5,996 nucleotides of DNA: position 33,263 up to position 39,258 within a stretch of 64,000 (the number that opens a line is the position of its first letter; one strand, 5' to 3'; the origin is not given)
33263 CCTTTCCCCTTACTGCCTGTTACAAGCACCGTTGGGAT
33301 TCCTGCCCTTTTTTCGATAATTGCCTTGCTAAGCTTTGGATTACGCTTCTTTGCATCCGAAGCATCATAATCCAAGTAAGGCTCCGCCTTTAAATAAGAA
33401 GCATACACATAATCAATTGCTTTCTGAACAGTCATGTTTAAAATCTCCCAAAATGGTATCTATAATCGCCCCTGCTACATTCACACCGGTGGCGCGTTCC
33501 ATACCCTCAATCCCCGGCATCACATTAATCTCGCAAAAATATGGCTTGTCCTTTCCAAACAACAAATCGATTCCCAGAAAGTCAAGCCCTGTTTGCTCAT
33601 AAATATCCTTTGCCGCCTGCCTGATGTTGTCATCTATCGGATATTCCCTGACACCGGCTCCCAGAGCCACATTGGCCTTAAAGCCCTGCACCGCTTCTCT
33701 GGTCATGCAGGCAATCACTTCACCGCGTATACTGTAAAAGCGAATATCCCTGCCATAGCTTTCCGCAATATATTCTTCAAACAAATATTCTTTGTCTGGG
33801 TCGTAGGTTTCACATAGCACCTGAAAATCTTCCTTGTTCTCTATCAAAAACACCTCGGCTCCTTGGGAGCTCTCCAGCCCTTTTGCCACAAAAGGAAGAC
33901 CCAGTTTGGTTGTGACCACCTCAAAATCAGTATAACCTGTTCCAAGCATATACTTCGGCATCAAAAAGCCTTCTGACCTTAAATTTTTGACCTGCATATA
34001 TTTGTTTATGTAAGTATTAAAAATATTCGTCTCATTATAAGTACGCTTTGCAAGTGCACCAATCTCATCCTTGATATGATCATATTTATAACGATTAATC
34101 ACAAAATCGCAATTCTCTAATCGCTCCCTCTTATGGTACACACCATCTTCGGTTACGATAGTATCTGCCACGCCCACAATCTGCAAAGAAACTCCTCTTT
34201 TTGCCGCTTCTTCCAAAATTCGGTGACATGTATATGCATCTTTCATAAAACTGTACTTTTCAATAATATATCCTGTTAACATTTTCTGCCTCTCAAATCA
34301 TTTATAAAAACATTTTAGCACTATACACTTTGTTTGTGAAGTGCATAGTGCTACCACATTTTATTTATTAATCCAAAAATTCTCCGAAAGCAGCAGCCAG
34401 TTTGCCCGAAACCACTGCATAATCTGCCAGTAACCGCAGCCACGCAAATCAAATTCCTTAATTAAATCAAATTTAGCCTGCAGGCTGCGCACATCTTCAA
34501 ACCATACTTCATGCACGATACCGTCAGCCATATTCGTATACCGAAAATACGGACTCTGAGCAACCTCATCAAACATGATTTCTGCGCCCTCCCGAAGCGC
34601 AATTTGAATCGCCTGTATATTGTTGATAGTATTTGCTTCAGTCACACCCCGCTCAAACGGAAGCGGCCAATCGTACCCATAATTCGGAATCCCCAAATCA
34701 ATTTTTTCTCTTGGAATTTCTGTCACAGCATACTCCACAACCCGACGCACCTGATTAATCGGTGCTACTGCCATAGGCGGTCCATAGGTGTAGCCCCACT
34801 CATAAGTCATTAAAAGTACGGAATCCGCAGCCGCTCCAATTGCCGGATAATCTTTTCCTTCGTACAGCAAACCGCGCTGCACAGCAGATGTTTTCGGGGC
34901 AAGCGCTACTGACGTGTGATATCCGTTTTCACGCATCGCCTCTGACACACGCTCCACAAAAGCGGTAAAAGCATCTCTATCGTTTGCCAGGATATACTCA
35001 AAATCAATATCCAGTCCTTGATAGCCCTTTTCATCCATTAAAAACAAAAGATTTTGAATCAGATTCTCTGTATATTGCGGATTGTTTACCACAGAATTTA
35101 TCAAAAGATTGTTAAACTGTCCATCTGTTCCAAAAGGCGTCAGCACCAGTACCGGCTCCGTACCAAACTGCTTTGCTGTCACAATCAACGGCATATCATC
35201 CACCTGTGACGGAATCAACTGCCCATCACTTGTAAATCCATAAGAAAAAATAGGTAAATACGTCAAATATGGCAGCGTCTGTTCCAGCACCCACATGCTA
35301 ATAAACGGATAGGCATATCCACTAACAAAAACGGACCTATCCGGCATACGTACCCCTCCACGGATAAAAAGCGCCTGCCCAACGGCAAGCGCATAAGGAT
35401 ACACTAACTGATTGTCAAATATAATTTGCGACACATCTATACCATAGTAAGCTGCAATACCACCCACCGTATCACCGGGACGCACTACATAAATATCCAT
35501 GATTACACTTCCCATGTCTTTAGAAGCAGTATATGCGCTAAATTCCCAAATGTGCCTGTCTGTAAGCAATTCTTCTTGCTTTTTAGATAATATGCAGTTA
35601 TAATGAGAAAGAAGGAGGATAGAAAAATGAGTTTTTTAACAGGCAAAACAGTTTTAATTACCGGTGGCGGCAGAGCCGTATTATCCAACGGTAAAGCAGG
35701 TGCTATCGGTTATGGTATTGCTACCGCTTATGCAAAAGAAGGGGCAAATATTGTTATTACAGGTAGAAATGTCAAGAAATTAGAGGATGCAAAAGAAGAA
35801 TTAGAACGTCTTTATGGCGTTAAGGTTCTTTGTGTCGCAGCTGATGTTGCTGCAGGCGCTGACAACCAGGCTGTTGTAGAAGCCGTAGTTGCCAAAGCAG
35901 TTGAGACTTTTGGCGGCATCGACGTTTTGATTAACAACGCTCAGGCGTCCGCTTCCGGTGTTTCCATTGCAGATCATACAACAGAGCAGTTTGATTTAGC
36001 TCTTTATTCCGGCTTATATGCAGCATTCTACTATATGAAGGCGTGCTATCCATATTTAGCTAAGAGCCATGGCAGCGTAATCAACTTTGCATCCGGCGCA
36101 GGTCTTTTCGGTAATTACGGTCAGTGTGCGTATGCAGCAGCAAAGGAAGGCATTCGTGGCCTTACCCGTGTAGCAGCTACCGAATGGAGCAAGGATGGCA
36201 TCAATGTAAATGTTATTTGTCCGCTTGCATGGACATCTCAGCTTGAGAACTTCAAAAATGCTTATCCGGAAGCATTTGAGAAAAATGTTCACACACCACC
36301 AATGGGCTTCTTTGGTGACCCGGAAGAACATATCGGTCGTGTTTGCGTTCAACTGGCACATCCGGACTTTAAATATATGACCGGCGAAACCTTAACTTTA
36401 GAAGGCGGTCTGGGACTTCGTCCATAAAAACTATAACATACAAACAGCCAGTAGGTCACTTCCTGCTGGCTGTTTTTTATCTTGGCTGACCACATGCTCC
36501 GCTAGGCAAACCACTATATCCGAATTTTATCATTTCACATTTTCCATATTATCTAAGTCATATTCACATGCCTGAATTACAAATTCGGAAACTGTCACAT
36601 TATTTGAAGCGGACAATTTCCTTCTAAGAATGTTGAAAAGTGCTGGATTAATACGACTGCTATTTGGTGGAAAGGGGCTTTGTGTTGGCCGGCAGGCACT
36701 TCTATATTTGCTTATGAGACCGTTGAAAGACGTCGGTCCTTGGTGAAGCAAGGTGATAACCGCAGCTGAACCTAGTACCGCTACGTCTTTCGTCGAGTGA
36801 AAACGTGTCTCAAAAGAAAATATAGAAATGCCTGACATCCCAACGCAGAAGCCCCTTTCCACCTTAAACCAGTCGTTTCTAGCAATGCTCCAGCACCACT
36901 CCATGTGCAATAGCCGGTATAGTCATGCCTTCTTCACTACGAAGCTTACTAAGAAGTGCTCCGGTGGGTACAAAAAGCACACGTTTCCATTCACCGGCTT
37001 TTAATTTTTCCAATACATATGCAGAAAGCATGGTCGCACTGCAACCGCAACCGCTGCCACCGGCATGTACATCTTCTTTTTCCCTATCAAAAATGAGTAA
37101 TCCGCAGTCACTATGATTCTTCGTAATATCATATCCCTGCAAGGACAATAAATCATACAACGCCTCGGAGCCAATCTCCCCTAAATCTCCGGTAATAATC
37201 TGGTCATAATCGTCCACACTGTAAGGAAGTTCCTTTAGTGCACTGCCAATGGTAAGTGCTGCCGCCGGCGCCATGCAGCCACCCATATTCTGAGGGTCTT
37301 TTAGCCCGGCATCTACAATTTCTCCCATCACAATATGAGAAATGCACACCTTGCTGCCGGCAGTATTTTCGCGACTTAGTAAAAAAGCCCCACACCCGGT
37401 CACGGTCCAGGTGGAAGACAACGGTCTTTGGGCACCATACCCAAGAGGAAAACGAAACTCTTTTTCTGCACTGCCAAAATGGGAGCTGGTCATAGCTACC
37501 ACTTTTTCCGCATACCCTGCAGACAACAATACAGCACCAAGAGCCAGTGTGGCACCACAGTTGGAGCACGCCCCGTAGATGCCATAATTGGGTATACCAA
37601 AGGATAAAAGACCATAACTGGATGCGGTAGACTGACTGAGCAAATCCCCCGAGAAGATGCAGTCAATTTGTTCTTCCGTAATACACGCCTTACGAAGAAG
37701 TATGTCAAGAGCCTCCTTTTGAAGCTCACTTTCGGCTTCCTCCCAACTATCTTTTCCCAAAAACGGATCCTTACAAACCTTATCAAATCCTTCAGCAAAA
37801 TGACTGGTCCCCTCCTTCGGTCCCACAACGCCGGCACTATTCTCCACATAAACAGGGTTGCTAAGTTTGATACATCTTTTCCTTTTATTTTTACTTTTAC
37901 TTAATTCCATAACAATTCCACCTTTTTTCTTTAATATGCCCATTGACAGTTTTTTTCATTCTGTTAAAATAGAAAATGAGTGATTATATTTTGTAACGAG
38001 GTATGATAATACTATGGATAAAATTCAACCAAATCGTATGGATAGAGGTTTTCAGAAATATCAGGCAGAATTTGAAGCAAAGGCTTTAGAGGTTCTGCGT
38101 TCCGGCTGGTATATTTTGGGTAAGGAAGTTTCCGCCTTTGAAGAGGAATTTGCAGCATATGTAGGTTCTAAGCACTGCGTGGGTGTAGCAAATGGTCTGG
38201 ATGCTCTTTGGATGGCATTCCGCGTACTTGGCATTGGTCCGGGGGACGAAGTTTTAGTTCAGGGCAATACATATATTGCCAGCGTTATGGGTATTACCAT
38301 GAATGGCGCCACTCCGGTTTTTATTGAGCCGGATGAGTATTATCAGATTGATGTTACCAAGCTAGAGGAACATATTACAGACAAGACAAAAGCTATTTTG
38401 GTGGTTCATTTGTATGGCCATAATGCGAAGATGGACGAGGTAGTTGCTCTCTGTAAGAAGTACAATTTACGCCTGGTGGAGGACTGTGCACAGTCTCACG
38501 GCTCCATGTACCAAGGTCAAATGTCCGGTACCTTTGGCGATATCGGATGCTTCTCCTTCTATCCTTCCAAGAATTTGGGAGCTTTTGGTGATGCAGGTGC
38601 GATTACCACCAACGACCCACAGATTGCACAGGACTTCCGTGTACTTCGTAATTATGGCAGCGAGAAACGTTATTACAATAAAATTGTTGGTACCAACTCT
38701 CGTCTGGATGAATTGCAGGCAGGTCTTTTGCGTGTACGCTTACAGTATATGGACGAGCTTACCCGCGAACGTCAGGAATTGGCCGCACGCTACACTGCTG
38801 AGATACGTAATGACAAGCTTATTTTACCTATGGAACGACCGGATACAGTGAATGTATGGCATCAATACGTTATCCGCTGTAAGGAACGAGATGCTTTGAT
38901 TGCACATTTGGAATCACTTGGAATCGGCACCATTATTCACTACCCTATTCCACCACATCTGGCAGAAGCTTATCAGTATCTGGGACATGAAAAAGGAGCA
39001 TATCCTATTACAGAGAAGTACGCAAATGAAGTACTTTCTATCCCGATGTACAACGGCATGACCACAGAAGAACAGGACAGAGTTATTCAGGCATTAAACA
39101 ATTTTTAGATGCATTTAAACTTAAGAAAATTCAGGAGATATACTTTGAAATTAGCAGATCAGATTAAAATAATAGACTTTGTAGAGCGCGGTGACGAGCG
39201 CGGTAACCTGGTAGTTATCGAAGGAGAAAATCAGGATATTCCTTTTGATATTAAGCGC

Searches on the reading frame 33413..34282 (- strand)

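Call 57: search_protein_families(library=pfam, proteins=[window:33413-34282:-], max_evalue=0.00001)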
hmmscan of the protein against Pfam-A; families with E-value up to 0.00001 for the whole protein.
window:33413-34282:- (289 aa): 2 families
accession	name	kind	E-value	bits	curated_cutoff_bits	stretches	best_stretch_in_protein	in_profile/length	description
PF08443.16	RimK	-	7.2e-31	107.7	21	1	93-277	3-188/188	RimK-like ATP-grasp domain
PF02955.21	GSH-S_ATP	-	1e-09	38.5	23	1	131-255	34-162/175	Prokaryotic glutathione synthetase, ATP-grasp domain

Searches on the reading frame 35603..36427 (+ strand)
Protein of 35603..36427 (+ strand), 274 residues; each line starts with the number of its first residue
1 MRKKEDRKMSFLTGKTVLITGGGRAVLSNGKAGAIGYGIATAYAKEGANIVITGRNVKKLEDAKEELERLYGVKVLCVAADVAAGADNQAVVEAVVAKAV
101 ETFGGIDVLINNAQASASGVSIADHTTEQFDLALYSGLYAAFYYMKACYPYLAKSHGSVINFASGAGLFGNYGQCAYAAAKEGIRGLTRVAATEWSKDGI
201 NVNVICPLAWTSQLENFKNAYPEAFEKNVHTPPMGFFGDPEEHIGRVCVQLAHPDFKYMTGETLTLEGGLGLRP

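Call 57: search_protein_families(library=pfam, proteins=[window:35603-36427:+], max_evalue=0.00001)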
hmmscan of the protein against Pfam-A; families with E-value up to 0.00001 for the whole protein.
window:35603-36427:+ (274 aa): 3 families
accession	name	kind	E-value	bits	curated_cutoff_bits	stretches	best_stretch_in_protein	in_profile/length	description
PF13561.12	adh_short_C2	-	2.4e-45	155.4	27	1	33-270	6-235/236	Enoyl-(Acyl carrier protein) reductase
PF00106.31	adh_short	-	7.8e-38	130.4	26.6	1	26-215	3-187/195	short chain dehydrogenase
PF08659.16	KR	-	6.9e-14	52.6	22.6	1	29-189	6-161/180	KR domain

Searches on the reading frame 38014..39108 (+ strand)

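Call 57: search_protein_families(library=pfam, proteins=[window:38014-39108:+], max_evalue=0.00001)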
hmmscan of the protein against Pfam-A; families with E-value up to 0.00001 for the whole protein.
window:38014-39108:+ (364 aa): 4 families
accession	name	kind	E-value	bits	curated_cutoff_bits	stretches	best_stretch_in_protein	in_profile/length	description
PF01041.23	DegT_DnrJ_EryC1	-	6.5e-115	384.6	19.8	1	17-361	4-359/360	DegT/DnrJ/EryC1/StrS aminotransferase family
PF00155.27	Aminotran_1_2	-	5.4e-10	39.4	19.7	1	41-260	46-283/361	Aminotransferase class I and II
PF00266.25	Aminotran_5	-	3e-06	26.9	21.5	1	67-165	76-183/371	Aminotransferase class-V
PF01212.27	Beta_elim_lyase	-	5.4e-06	26.4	27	1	37-159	32-170/288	Beta-eliminating lyase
